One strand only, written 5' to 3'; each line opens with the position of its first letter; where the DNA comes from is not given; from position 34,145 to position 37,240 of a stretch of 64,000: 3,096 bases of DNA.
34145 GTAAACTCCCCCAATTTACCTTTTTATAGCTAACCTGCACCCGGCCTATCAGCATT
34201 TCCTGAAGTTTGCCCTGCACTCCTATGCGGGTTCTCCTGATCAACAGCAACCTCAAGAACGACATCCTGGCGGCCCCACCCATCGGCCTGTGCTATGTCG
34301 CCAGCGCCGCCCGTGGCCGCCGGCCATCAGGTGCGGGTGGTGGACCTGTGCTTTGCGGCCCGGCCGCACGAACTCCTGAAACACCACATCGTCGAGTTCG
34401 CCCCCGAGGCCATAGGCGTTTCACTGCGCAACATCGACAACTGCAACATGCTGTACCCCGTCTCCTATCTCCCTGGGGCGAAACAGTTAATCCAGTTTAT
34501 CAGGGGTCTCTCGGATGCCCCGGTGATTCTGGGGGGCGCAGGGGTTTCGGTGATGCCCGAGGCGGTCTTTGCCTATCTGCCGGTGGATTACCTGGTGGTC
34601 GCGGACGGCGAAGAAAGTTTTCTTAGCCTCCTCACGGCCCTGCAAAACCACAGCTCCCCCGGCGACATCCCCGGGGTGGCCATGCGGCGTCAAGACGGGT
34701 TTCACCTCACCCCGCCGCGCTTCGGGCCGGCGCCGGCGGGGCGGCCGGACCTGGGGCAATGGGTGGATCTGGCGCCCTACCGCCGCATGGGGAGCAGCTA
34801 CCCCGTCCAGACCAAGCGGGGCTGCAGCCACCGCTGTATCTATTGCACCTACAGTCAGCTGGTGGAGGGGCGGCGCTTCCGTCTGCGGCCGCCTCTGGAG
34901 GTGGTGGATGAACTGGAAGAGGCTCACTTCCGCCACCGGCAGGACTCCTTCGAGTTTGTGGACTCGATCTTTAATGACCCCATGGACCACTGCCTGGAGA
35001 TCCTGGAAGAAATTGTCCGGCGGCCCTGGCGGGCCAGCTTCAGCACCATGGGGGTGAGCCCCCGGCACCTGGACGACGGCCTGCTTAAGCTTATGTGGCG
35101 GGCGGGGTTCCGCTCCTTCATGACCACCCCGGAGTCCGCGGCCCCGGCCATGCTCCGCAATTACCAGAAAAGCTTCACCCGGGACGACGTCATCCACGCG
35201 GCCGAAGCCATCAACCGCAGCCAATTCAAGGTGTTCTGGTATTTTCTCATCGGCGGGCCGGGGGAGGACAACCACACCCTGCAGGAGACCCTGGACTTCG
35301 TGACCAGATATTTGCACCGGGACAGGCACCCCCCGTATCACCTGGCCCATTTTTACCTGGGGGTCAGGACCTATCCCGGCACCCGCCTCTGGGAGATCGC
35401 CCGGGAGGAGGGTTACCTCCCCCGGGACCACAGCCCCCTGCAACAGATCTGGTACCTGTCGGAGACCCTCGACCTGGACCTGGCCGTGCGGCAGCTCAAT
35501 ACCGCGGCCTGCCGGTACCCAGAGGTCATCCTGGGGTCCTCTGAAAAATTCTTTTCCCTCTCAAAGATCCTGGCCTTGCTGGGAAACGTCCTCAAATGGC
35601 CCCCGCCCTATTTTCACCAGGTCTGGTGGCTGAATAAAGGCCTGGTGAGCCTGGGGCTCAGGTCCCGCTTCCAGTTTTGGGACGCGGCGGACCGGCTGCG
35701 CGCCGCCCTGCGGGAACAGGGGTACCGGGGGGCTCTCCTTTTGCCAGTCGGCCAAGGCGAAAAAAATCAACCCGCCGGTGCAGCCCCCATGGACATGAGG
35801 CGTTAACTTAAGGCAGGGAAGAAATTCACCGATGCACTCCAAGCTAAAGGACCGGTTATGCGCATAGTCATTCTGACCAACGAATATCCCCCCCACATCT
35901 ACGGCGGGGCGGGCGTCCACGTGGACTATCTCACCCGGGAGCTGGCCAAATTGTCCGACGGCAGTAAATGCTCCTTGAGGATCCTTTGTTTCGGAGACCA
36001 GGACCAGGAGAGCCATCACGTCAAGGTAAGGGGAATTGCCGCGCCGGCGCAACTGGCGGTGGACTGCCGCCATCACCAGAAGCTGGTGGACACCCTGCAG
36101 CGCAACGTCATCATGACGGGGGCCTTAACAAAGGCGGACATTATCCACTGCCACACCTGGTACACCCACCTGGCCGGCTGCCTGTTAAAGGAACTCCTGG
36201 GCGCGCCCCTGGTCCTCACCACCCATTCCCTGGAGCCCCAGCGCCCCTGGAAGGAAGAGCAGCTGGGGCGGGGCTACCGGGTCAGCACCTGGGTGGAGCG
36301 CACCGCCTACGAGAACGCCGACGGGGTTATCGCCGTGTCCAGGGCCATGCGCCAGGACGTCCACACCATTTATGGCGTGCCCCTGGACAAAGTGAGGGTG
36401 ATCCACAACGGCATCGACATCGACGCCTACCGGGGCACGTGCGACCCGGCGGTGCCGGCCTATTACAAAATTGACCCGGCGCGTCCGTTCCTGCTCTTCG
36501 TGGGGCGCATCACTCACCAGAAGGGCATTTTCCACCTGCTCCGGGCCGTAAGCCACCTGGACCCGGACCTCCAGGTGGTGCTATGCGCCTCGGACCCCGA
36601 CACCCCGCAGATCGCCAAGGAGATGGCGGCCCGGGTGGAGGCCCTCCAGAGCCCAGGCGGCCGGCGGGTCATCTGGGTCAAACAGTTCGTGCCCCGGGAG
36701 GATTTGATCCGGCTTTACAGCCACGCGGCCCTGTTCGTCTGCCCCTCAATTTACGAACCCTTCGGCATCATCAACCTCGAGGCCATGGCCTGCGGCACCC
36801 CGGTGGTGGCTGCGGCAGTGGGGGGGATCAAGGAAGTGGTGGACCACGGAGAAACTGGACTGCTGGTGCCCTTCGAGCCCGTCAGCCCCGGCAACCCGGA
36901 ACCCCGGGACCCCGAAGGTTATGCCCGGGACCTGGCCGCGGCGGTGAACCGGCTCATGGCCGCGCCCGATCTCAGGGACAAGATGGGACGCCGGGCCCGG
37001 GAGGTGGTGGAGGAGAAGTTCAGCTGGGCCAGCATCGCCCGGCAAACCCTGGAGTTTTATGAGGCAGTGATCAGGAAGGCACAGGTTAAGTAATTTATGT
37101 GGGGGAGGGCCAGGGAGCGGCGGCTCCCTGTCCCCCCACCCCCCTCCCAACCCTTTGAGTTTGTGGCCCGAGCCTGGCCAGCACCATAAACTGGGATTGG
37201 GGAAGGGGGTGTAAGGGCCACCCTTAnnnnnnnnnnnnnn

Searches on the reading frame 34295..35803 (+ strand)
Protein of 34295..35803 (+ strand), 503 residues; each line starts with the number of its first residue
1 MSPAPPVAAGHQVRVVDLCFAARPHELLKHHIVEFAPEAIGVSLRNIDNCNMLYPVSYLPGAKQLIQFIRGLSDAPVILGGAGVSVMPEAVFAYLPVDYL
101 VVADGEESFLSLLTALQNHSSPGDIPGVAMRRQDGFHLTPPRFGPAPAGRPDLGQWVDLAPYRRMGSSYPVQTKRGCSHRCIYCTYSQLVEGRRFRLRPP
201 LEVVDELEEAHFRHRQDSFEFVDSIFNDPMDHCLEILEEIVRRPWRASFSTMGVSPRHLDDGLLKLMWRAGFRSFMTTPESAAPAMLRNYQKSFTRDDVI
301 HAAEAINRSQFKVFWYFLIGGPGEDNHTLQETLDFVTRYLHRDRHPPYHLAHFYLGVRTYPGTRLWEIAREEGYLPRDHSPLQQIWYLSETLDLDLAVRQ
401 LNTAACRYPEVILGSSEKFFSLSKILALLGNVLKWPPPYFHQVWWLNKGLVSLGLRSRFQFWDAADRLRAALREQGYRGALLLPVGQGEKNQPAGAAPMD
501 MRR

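Call 48: search_protein_families(library=pfam, proteins=[window:34295-35803:+], max_evalue=0.00001)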
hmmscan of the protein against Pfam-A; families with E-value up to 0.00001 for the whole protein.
window:34295-35803:+ (503 aa): 2 families
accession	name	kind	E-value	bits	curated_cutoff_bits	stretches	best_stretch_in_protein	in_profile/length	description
PF04055.27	Radical_SAM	-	3.2e-18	66.9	29.5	1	174-336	4-166/166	Radical SAM superfamily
PF02310.24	B12-binding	-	4.6e-09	36.6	32.1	1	8-112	26-120/121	B12 binding domain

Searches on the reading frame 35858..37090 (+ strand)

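Call 48: search_protein_families(library=pfam, proteins=[window:35858-37090:+], max_evalue=0.00001)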
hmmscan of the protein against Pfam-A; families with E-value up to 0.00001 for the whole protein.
window:35858-37090:+ (411 aa): 7 families
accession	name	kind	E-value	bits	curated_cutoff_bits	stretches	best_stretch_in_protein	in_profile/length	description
PF00534.26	Glycos_transf_1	-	4.8e-35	121.1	26.4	1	205-339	11-142/172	Glycosyl transferases group 1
PF13439.12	Glyco_transf_4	-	1.6e-31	110.1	28.5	1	15-189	1-169/170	Glycosyltransferase Family 4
PF13692.12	Glyco_trans_1_4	-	2.1e-29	103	27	1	210-339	2-126/142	Glycosyl transferases group 1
PF13579.12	Glyco_trans_4_4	-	4.9e-23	82.6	29.7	1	16-185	1-158/158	Glycosyl transferase 4-like domain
PF20706.3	GT4-conflict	-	9.8e-19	68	26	1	24-396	20-384/385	Family 4 Glycosyltransferase in conflict systems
PF08323.17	Glyco_transf_5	-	2e-12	47.8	22.7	1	91-178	127-235/239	Starch synthase catalytic domain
PF13524.12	Glyco_trans_1_2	-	2.5e-10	40.9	25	1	273-398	30-143/144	Glycosyl transferase-like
